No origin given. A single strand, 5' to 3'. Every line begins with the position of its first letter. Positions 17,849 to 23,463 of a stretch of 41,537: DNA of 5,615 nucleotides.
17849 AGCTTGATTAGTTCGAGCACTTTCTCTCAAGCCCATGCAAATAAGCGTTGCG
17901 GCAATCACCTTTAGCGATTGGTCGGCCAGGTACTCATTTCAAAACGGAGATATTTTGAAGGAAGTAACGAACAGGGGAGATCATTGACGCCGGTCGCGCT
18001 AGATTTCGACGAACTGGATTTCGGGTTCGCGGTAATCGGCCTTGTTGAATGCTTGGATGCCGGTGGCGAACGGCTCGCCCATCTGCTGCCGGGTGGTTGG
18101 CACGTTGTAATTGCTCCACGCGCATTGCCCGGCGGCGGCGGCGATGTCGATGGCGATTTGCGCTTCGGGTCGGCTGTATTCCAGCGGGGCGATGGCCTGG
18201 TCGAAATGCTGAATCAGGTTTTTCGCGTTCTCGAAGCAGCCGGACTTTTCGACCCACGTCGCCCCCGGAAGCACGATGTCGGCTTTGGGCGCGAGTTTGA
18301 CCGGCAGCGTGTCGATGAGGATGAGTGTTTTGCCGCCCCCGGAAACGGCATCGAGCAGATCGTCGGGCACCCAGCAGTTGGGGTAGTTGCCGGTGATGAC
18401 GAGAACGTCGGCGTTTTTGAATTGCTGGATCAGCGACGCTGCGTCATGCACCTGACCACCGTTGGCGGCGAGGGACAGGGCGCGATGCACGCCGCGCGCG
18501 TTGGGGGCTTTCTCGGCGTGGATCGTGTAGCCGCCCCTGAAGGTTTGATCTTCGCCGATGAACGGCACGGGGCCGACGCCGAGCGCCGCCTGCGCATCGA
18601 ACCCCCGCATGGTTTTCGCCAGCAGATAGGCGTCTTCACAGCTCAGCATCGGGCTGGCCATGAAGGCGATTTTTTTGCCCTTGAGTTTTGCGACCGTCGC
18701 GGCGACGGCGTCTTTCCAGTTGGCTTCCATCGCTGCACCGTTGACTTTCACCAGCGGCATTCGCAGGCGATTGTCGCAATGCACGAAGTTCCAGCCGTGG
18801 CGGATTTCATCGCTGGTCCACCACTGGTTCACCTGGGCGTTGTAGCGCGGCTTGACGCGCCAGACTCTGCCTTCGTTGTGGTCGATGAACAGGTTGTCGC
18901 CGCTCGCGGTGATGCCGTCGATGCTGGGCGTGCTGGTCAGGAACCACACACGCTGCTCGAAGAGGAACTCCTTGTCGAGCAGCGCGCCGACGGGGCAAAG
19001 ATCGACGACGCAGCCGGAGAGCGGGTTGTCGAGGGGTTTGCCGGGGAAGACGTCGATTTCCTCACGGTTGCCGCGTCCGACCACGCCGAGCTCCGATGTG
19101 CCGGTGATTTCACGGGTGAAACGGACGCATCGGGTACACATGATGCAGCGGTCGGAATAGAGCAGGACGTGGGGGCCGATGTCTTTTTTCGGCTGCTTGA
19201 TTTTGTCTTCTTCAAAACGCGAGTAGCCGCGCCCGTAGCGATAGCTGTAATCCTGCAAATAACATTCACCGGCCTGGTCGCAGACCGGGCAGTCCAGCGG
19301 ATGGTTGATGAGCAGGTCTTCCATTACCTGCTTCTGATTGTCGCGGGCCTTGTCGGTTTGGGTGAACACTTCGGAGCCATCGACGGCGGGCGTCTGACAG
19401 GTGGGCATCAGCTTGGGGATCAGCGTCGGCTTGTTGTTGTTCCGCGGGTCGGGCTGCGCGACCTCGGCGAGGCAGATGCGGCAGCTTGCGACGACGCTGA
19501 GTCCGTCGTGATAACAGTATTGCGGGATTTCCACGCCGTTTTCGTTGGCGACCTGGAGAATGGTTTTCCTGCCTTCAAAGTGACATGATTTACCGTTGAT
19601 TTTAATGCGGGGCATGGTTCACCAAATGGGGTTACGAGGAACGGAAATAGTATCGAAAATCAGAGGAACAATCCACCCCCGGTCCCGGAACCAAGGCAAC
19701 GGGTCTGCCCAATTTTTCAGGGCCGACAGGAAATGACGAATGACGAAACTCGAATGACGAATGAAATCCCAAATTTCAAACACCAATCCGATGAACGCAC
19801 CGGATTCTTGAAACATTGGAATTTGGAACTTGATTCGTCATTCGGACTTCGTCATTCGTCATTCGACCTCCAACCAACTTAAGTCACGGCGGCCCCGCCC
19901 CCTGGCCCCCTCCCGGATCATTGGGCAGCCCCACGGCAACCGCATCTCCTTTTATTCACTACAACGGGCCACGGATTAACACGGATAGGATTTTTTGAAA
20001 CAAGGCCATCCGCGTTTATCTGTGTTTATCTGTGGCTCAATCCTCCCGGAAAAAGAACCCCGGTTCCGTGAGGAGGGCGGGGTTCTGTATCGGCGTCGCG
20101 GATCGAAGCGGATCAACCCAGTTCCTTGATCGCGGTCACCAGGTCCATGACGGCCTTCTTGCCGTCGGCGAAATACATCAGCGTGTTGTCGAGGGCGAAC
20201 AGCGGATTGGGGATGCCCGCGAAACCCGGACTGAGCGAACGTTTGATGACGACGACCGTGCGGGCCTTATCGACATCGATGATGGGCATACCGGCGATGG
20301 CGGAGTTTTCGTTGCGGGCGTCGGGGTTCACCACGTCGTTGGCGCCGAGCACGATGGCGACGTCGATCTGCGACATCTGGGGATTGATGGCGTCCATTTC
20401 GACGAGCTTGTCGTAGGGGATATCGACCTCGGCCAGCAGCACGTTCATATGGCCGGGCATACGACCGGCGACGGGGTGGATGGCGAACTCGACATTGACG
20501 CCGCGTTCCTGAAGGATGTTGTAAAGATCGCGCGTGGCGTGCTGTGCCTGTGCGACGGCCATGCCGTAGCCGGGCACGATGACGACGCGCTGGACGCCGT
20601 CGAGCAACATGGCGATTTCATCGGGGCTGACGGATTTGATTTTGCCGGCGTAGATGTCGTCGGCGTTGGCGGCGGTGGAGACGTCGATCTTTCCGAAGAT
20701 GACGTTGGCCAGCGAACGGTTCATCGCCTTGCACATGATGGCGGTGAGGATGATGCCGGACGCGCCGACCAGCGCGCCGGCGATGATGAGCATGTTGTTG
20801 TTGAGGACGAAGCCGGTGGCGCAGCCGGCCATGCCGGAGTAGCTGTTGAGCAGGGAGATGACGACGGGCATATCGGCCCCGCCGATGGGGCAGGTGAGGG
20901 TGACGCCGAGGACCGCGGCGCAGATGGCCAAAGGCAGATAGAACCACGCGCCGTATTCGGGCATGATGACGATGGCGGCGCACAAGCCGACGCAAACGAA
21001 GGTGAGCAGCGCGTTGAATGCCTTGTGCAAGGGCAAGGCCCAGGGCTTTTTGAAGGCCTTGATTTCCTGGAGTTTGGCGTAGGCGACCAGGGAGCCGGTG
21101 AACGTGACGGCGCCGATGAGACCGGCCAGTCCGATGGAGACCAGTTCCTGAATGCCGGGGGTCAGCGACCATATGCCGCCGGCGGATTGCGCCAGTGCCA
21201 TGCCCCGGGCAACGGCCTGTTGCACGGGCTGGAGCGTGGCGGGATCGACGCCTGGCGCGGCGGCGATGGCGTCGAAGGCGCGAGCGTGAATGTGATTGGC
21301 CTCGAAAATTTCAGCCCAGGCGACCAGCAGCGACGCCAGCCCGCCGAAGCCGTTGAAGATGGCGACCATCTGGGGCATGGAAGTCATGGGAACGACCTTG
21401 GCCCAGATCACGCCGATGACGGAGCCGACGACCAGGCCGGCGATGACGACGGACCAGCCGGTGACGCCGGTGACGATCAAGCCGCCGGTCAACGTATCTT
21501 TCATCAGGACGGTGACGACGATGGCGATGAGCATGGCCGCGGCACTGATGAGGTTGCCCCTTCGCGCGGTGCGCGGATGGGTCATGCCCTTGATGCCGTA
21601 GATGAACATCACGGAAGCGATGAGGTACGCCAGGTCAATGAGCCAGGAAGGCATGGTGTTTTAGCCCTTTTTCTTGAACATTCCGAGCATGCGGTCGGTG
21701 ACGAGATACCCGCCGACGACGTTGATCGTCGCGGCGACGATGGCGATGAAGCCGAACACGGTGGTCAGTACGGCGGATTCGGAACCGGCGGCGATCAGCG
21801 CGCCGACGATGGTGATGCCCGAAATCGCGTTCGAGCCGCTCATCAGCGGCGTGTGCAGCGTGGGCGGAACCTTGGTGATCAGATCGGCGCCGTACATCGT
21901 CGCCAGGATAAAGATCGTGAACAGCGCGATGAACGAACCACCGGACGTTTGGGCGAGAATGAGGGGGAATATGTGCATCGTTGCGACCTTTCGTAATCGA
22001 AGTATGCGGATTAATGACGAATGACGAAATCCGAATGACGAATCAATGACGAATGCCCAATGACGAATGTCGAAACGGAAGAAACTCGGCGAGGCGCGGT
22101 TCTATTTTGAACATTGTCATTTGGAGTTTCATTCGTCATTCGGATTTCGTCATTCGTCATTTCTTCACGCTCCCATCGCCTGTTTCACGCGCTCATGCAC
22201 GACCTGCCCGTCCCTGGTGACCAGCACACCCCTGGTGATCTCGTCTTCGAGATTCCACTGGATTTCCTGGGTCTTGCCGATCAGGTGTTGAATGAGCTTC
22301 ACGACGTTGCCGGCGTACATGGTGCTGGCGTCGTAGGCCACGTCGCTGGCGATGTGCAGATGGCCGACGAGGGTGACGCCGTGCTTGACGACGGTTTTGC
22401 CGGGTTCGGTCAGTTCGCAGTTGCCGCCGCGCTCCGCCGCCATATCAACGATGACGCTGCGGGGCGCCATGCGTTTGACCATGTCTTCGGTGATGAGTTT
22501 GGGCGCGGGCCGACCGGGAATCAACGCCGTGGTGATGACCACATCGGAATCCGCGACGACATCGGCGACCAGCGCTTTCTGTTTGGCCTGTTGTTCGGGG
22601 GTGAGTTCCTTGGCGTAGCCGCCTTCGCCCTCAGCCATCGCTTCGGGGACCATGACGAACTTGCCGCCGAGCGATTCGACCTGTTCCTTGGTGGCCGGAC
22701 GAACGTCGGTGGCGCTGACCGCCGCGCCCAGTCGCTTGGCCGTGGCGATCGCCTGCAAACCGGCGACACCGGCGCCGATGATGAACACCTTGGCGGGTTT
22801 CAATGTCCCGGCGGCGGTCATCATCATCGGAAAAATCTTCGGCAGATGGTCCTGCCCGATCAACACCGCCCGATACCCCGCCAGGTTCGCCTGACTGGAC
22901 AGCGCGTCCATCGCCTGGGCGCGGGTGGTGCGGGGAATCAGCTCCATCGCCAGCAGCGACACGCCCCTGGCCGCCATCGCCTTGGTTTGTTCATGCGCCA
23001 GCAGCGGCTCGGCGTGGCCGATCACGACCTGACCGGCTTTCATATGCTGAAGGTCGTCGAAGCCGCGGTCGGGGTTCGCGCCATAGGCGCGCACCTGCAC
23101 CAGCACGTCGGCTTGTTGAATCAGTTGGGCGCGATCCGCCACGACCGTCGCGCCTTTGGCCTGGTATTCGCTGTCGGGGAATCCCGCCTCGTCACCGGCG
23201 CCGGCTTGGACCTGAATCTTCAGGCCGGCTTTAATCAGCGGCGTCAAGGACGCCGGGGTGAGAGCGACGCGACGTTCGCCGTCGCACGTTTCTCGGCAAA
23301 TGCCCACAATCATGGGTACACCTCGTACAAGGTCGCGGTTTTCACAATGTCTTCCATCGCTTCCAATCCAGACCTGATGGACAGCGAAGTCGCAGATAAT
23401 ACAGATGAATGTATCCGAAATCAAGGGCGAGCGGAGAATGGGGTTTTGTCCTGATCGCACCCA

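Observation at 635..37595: Most intergenic spacers carry a long hairpin whose arms are built from short tandem oligomers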

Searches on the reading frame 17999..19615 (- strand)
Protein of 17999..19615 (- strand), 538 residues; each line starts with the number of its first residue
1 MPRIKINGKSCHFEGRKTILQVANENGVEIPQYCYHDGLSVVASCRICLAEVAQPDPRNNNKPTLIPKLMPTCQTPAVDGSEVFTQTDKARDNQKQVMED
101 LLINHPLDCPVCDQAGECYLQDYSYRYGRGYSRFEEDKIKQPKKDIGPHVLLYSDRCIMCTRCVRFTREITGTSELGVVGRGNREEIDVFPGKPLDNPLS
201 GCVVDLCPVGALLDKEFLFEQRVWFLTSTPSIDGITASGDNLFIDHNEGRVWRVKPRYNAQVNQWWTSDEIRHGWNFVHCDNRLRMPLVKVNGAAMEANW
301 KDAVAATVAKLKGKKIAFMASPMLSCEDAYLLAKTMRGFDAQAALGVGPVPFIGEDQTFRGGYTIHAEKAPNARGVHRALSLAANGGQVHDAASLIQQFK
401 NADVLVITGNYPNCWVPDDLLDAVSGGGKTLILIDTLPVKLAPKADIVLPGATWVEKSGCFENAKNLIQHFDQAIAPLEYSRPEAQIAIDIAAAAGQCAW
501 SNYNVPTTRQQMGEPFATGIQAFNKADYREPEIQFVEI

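Call 12: find_encoding_contigs(protein=window:17999-19615:-, flank=10000, max_places=3)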
Protein window:17999-19615:- (538 aa): 1 contig read that carries it; 1 place shown.
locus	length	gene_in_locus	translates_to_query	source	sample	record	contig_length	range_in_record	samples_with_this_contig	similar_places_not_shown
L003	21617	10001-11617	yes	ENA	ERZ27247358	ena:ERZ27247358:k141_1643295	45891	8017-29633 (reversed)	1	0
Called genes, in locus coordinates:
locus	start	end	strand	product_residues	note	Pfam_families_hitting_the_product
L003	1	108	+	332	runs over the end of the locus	PF09613:HrpB1_HrpK (faint), PF13428:TPR_14 (faint), PF07719:TPR_2 (faint), PF09976:TPR_21 (weak), PF14559:TPR_19 (weak), PF13432:TPR_16 (weak), PF13414:TPR_11 (weak)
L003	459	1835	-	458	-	PF27096:UvrC_M, PF02151:UVR, PF08459:UvrC_RNaseH_dom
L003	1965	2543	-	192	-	PF01252:Peptidase_A8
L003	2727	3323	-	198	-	-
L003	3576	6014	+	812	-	-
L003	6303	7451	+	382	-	PF05222:AlaDh_PNT_N, PF02826:2-Hacid_dh_C (faint), PF01262:AlaDh_PNT_C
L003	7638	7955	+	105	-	PF12769:PNTB_4TM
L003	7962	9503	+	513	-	PF02233:PNTB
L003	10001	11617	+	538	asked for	PF00111:Fer2 (weak), PF13510:Fer2_4, PF10588:NADH-G_4Fe-4S_3, PF22117:Fer4_Nqo3, PF22151:Fer4_NDSU1, PF00384:Molybdopterin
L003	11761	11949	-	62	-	-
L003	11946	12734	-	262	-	PF25281:MBL_MAP1B (weak), PF00753:Lactamase_B, PF23023:Anti-Pycsar_Apyc1, PF12706:Lactamase_B_2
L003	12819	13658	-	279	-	PF02311:AraC_binding, PF12833:HTH_18, PF00165:HTH_AraC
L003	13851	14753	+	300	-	PF05721:PhyH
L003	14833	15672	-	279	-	PF07238:PilZ (weak)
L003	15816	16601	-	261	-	PF03372:Exo_endo_phos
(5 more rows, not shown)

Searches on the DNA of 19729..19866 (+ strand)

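Call 23: search_dna_similar(query=window:19729-19866:+, collection=plasmids, mode=distant, max_evalue=0.001, max_rows=40)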
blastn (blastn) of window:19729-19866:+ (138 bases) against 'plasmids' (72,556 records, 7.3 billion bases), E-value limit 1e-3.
No match.
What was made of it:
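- Tried and rejected: No match, probably because of low-complexity masking (call 23).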

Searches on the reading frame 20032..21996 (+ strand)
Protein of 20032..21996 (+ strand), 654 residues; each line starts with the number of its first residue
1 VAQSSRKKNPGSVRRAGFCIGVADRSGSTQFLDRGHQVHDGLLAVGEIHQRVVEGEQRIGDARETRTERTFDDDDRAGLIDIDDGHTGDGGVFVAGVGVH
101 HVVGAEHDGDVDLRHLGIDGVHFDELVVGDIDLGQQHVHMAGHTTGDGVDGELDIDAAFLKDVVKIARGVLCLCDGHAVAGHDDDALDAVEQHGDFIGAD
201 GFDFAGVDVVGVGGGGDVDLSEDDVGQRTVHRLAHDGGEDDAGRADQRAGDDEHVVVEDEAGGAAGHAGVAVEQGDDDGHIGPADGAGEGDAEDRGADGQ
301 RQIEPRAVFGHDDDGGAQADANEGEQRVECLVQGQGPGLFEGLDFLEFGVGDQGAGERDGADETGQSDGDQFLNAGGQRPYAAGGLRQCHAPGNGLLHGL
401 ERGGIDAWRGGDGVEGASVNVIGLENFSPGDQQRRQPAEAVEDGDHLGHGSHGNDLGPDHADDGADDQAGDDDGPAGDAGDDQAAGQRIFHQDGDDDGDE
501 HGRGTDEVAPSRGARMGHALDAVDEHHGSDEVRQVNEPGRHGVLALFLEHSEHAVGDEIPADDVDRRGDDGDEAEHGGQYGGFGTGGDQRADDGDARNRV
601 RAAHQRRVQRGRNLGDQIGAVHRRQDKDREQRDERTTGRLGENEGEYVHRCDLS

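Call 10: find_encoding_contigs(protein=window:20032-21996:+, flank=10000, max_places=3)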
Protein window:20032-21996:+ (654 aa): no gene with exactly this product is on record in the collection.

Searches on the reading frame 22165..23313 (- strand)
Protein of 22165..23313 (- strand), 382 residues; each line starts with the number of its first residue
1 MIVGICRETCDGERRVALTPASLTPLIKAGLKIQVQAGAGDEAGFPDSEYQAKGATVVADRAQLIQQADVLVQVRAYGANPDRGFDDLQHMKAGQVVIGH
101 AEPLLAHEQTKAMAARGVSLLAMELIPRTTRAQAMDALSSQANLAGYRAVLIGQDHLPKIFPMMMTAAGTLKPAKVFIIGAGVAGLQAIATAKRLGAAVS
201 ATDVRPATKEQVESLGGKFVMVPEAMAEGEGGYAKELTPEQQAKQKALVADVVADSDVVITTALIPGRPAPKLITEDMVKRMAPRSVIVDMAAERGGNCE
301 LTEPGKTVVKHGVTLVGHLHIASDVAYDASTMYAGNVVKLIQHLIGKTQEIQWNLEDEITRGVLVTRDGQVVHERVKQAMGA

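Call 16: find_related_loci(query=window:22165-23313:-, collection=genome_contigs, flank=10000)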
Query window:22165-23313:- (382 aa) in genome_contigs; peptide patterns used: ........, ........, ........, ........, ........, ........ (x = any residue, [..] = any of these).
302 stretches matched a pattern; 255 encode a relative of the query (tblastn E <= 1e-3); the best 80 are kept; 80 distinct loci.
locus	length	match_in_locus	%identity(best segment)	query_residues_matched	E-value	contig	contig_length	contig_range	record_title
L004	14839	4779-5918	66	1-381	2e-161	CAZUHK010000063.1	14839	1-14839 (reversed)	MAG TPA_asm: uncultured Planctomycetaceae bacterium isolate SRP141376_co5_274 genome assembly, contig: NODE_9901_length_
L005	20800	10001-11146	61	1-381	3e-147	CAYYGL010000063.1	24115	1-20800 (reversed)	MAG TPA_asm: uncultured Calditrichaceae bacterium isolate SRP163575_co1_571 genome assembly, contig: NODE_4232_length_24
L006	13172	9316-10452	60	1-381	2e-146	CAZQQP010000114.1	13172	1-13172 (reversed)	MAG TPA_asm: uncultured Planctomycetaceae bacterium isolate SRP185896_co2_423 genome assembly, contig: NODE_4684_length_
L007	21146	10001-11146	58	1-381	2e-144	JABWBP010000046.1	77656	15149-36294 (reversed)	MAG: Calditrichaceae bacterium isolate MAG_33 scaffold_1315, whole genome shotgun sequence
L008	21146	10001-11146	57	1-381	8e-144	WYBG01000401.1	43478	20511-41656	MAG: Deltaproteobacteria bacterium isolate PRO9 k127_367401, whole genome shotgun sequence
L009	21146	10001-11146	57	1-381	4e-143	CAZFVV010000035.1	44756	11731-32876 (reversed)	MAG TPA_asm: uncultured Calditrichaceae bacterium isolate SRP329715_co1_261 genome assembly, contig: NODE_1036_length_44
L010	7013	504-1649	59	1-381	3e-143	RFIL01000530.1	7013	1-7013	MAG: Calditrichaeota bacterium isolate J075 k99_1032948, whole genome shotgun sequence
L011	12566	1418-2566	58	1-382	6e-142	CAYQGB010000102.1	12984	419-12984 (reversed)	MAG TPA_asm: uncultured Calditrichaceae bacterium isolate SRP162660_co2_186 genome assembly, contig: NODE_2233_length_12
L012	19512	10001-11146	57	1-381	4e-139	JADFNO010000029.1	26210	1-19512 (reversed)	MAG: Planctomycetota bacterium isolate B63T3L11 B63T3L11_NODE1387, whole genome shotgun sequence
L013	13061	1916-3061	57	1-381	5e-139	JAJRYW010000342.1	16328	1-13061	MAG: Calditrichota bacterium isolate Dive96_bin3.89 k141_2892939, whole genome shotgun sequence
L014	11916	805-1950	57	1-381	6e-139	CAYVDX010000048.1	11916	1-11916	MAG TPA_asm: uncultured Calditrichaceae bacterium isolate SRP163575_co2_215 genome assembly, contig: NODE_6897_length_11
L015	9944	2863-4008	58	1-381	7e-138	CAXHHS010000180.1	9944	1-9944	MAG TPA_asm: uncultured bacterium isolate SRR12479933_metabat2_5 genome assembly, contig: ERZ4874384.546, whole genome s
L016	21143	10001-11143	58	1-380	8e-138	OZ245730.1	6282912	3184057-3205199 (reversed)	MAG: Calditrichia bacterium isolate b0d004ed-fac9-4c7c-be48-ce0904fd85ed genome assembly, chromosome: 1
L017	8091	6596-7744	58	1-382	2e-137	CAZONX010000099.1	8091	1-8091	MAG TPA_asm: uncultured Acidimicrobiaceae bacterium isolate SRP155585_co2_211 genome assembly, contig: NODE_7452_length_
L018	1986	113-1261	58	1-382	6e-147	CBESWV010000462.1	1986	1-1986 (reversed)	MAG TPA_asm: uncultured bacterium isolate SRR7614708_binner23_Refined_5 genome assembly, contig: ERZ25083860.34533, whol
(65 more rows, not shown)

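Call 27: find_homologous_proteins(query=window:22165-23313:-, max_evalue=1e-60)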
Query window:22165-23313:- (382 aa): 7997 proteins with E <= 1e-60 among 8000 candidates; the best 120 are listed.
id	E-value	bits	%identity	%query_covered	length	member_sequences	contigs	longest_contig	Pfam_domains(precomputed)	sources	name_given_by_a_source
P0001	3.4e-241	818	100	100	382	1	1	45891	PF05222.22,PF02826.26,PF01262.28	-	-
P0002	1.1e-226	770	95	99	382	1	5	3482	PF05222.22,PF02826.26,PF01262.28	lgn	-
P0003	1.0e-223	760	94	99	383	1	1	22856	PF05222.22,PF02826.26,PF01262.28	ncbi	ncbi:MAG: Re/Si-specific NAD(P)(+) transhydrogenase subunit alpha [Phycisphaerales bacterium]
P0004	1.2e-155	536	65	100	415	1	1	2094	PF05222.22,PF01262.28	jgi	jgi:NAD(P) transhydrogenase subunit alpha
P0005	1.7e-155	536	67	100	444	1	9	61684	PF05222.22,PF02826.26,PF01262.28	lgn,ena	-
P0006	2.6e-155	535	66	100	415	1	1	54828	PF05222.22,PF01262.28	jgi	-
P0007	4.4e-154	531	68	100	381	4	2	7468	PF05222.22,PF00107.33,PF01262.28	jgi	jgi:NAD(P) transhydrogenase subunit alpha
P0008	1.7e-152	526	66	100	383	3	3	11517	PF05222.22,PF00107.33,PF01262.28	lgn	-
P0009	1.3e-151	523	67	100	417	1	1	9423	PF05222.22,PF01262.28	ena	-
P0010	1.4e-151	523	67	100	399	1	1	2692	PF05222.22,PF02826.26,PF01262.28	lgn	-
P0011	2.0e-151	522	66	100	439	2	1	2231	PF05222.22,PF02826.26,PF01262.28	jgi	-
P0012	7.5e-151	521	66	100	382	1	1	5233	PF05222.22,PF02826.26,PF01262.28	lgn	-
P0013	9.0e-151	520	66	100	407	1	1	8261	PF05222.22,PF01262.28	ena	-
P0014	4.0e-150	518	65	100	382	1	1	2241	PF05222.22,PF02826.26,PF01262.28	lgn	-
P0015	5.4e-150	518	66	100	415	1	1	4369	PF05222.22,PF02826.26,PF01262.28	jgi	jgi:NAD(P) transhydrogenase subunit alpha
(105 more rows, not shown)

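Call 28: find_encoding_contigs(protein=P0003, flank=10000, max_places=3)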
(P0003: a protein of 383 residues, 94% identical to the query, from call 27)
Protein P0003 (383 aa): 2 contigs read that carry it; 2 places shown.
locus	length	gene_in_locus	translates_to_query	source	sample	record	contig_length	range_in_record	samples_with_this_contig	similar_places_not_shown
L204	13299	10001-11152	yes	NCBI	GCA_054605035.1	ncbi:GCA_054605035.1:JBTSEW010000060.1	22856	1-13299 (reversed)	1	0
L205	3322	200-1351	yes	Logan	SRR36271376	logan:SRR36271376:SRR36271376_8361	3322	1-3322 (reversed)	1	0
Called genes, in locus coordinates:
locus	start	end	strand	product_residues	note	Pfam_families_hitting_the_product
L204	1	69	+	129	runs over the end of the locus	-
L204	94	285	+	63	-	-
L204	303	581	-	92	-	-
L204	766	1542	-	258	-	PF05711:TylF, PF13578:Methyltransf_24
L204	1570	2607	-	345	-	PF01210:NAD_Gly3P_dh_N, PF07479:NAD_Gly3P_dh_C, PF20618:GPD_NAD_C_bact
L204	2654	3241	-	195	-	PF03703:bPH_2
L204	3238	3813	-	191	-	PF00156:Pribosyltran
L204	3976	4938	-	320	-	PF01148:CTP_transf_1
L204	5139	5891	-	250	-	PF01255:Prenyltransf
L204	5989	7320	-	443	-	PF00709:Adenylsucc_synt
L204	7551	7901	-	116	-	PF06689:zf-C4_ClpX (weak)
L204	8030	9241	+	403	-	PF02684:LpxB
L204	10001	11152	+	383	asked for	PF05222:AlaDh_PNT_N, PF02826:2-Hacid_dh_C (faint), PF01262:AlaDh_PNT_C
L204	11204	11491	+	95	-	PF12769:PNTB_4TM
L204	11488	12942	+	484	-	PF02233:PNTB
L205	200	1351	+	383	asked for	PF05222:AlaDh_PNT_N, PF02826:2-Hacid_dh_C (faint), PF01262:AlaDh_PNT_C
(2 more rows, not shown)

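Call 29: find_encoding_contigs(protein=P0002, flank=10000, max_places=6)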
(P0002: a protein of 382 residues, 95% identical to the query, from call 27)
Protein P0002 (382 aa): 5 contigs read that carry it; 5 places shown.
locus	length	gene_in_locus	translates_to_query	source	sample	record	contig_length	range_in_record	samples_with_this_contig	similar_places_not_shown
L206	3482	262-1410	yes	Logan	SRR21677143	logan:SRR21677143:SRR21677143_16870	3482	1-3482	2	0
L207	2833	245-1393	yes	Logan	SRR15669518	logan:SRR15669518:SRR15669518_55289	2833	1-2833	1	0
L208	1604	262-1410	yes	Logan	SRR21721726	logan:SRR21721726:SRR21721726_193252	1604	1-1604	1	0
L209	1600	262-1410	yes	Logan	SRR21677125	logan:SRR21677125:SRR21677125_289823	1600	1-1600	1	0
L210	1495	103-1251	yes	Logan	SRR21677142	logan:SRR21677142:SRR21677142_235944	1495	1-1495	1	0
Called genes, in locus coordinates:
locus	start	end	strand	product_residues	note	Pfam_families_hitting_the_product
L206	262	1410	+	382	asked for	PF05222:AlaDh_PNT_N, PF02826:2-Hacid_dh_C (faint), PF01262:AlaDh_PNT_C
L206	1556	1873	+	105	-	PF12769:PNTB_4TM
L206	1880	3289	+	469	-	PF02233:PNTB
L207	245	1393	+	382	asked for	PF05222:AlaDh_PNT_N, PF02826:2-Hacid_dh_C (faint), PF01262:AlaDh_PNT_C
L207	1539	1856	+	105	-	PF12769:PNTB_4TM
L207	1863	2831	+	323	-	?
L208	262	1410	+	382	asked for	PF05222:AlaDh_PNT_N, PF02826:2-Hacid_dh_C (faint), PF01262:AlaDh_PNT_C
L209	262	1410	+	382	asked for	PF05222:AlaDh_PNT_N, PF02826:2-Hacid_dh_C (faint), PF01262:AlaDh_PNT_C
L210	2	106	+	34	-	?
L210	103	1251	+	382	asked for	PF05222:AlaDh_PNT_N, PF02826:2-Hacid_dh_C (faint), PF01262:AlaDh_PNT_C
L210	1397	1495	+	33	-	?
